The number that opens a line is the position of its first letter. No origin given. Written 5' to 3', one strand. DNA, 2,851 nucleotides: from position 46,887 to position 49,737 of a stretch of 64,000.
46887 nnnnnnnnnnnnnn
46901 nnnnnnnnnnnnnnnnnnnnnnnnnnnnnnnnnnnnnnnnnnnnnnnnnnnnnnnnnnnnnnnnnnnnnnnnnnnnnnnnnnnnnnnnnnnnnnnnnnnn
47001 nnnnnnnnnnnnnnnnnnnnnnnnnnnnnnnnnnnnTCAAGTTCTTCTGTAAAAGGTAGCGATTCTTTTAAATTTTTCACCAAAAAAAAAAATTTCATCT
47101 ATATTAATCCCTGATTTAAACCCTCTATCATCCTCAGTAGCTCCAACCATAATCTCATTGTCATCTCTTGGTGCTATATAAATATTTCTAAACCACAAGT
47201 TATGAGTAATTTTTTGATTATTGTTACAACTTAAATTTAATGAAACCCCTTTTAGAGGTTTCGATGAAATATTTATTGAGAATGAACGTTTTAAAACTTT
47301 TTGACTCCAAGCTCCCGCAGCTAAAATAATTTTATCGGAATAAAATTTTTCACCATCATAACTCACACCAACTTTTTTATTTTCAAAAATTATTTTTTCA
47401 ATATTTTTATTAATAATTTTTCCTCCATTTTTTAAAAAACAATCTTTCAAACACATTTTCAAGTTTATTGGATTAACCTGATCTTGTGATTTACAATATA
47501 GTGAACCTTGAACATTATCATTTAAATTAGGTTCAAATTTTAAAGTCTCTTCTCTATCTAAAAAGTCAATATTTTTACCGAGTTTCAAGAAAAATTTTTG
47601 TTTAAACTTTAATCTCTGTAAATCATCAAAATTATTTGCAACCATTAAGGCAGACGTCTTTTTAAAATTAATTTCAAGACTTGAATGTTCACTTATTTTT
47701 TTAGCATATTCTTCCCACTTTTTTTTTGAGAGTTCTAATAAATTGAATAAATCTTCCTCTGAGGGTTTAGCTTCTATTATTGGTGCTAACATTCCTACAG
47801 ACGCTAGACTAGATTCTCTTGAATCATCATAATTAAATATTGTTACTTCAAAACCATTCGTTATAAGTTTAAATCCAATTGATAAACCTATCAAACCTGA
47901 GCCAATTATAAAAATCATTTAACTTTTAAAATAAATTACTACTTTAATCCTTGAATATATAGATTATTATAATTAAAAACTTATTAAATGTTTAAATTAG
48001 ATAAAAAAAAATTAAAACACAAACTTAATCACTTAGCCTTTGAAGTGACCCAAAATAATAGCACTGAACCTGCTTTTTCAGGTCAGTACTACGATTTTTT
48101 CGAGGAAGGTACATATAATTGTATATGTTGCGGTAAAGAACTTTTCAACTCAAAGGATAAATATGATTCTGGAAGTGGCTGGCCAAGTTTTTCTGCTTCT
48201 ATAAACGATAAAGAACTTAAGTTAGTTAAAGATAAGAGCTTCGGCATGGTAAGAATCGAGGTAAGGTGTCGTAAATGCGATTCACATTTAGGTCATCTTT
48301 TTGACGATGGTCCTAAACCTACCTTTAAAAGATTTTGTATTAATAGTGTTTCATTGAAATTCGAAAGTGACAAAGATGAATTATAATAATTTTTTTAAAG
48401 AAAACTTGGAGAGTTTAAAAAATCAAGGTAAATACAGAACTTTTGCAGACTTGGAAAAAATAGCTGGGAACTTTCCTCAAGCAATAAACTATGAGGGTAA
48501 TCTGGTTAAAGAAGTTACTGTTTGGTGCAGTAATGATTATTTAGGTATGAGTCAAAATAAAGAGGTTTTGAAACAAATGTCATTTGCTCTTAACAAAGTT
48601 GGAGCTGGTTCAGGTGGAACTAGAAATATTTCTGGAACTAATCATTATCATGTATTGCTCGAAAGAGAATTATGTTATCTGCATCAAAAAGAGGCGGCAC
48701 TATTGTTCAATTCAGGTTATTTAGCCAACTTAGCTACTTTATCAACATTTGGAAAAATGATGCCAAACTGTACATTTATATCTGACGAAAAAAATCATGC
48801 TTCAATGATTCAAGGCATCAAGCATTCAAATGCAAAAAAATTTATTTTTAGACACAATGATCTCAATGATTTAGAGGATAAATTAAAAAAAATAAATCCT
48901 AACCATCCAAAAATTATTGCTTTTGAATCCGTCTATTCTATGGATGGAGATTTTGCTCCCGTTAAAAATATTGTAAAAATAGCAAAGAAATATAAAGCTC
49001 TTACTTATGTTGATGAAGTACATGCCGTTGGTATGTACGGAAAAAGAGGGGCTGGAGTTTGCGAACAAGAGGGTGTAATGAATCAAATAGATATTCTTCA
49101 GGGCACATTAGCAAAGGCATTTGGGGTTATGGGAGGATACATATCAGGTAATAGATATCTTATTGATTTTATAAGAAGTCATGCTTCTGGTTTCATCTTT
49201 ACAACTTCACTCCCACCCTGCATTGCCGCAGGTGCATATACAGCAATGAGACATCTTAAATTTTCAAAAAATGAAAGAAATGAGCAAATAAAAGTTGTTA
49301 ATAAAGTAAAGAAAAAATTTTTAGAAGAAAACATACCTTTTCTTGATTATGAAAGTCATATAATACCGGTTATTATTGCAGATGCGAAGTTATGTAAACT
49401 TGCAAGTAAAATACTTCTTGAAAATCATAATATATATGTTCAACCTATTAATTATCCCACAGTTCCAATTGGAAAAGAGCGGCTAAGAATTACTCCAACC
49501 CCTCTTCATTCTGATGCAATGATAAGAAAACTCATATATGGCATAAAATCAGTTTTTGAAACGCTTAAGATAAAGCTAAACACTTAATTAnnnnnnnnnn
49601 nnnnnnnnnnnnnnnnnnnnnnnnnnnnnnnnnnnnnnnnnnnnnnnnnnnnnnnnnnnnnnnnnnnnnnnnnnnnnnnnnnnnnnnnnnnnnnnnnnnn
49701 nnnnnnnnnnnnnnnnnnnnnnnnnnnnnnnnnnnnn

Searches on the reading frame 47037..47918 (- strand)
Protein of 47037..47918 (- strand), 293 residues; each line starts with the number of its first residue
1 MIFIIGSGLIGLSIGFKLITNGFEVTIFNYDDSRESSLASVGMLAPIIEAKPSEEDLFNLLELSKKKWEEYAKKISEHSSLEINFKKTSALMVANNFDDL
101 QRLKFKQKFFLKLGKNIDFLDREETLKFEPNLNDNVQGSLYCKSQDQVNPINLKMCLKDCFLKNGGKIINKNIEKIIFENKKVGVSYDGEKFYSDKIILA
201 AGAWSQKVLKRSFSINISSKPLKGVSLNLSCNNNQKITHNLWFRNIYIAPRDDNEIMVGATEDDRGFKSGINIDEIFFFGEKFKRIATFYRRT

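Call 15: search_protein_families(library=pfam, proteins=[window:47037-47918:-], max_evalue=0.01)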
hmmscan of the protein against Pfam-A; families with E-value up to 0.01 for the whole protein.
window:47037-47918:- (293 aa): 2 families
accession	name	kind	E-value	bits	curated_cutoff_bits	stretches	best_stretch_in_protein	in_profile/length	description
PF01266.30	DAO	-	5.7e-35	121.9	27.9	1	2-276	2-286/353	FAD dependent oxidoreductase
PF07992.20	Pyr_redox_2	-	3e-05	24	26.1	1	2-207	3-113/291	Pyridine nucleotide-disulphide oxidoreductase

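Call 48: search_protein_families(library=ncbifam, proteins=[P0122], max_evalue=0.00001)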
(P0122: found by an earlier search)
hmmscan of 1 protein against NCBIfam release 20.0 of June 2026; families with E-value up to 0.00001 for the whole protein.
P0122 (378 aa): 21 families
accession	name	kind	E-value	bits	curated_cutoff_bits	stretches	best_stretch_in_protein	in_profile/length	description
TIGR03088.1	stp2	hypoth_equivalog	5.7e-24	84.9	409.05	1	34-372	36-372/374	TIGR03088 family PEP-CTERM/XrtA system glycosyltransferase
NF041876.1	EPS_EpsE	equivalog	1.5e-21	77.1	400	1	180-361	193-384/389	exopolysaccharide biosynthesis GT4 family glycosyltransferase EpsE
TIGR02149.1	glgA_Coryne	subfamily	4.2e-17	62.4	302.4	1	190-371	198-388/391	glycogen synthase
TIGR03999.1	thiol_BshA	equivalog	2.8e-16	59.4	273.7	1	198-372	201-372/375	N-acetyl-alpha-D-glucosaminyl L-malate synthase BshA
NF047684.1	TeichurnBiosyTuaC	equivalog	6.2e-16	58.3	550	1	200-371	224-387/391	teichuronic acid biosynthesis protein TuaC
TIGR02472.1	sucr_P_syn_N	equivalog_domain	1.6e-14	53.6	576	1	273-367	341-435/439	sucrose-phosphate synthase, putative, glycosyltransferase domain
NF047880.1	glyco_SdgA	exception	2.6e-14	52.7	800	1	147-366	268-483/488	serine-aspartate repeat adhesin O-glycosyltransferase SdgA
NF046085.1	XrtY_assoc_Gly1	equivalog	8.6e-13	47.9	400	1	129-372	142-383/387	XrtY-associated glycosyltransferase XYAG1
NF038229.1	Glyco4_Geo_Pelo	equivalog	1.4e-12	47.3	400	1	208-372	174-335/338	GPMC system family 4 glycosyltransferase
NF007396.0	PRK09922.1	equivalog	3.8e-11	42.5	385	1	57-343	61-331/361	lipopolysaccharide 1,6-galactosyltransferase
NF038298.1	EPS_HpsO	equivalog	6.6e-11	41.6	575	1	48-371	55-385/388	hormogonium polysaccharide biosynthesis glycosyltransferase HpsO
TIGR04157.1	glyco_rSAM_CFB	subfamily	7.3e-11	41.7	400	1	202-370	234-406/406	TIGR04157 family glycosyltransferase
NF038295.1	EPS_HpsP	equivalog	1.4e-10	40.7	550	1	191-371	202-385/388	hormogonium polysaccharide biosynthesis glycosyltransferase HpsP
NF047881.1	glyco_SdgB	exception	5.5e-09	35.2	800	1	147-364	274-487/496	serine-aspartate repeat adhesin O-glycosyltransferase SdgB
TIGR03449.1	mycothiol_MshA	equivalog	9.1e-09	34.7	462.5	1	264-372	295-402/406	D-inositol-3-phosphate glycosyltransferase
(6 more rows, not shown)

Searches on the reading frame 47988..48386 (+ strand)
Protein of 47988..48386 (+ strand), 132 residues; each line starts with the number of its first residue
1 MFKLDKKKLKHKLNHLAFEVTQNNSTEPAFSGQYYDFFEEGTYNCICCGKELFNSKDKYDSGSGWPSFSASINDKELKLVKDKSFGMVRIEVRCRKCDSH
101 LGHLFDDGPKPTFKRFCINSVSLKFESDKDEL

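Call 16: search_protein_families(library=pfam, proteins=[window:47988-48386:+], max_evalue=0.01)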
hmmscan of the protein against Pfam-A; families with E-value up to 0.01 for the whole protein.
window:47988-48386:+ (132 aa): 2 families
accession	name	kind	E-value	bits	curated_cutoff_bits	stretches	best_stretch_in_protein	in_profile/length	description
PF01641.26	SelR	-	2.6e-48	163.2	24.9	1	13-126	1-115/116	SelR domain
PF24046.1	At4g08330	-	0.0036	17.8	27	0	88-112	75-99/129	At4g08330 beta-tent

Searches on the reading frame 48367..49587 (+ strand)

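Call 16: search_protein_families(library=pfam, proteins=[window:48367-49587:+], max_evalue=0.01)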
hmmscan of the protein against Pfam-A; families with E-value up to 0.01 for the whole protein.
window:48367-49587:+ (406 aa): 4 families
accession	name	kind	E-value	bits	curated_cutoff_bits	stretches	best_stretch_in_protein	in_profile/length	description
PF00155.27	Aminotran_1_2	-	1.4e-63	215.7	19.7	1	49-390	2-358/361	Aminotransferase class I and II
PF01053.26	Cys_Met_Meta_PP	-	7.8e-07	28.4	27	1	92-223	51-180/381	Cys/Met metabolism PLP-dependent enzyme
PF00266.25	Aminotran_5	-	8.8e-06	25.4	21.5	1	138-222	92-181/371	Aminotransferase class-V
PF01212.27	Beta_elim_lyase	-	0.0098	15.7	27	0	96-263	35-213/288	Beta-eliminating lyase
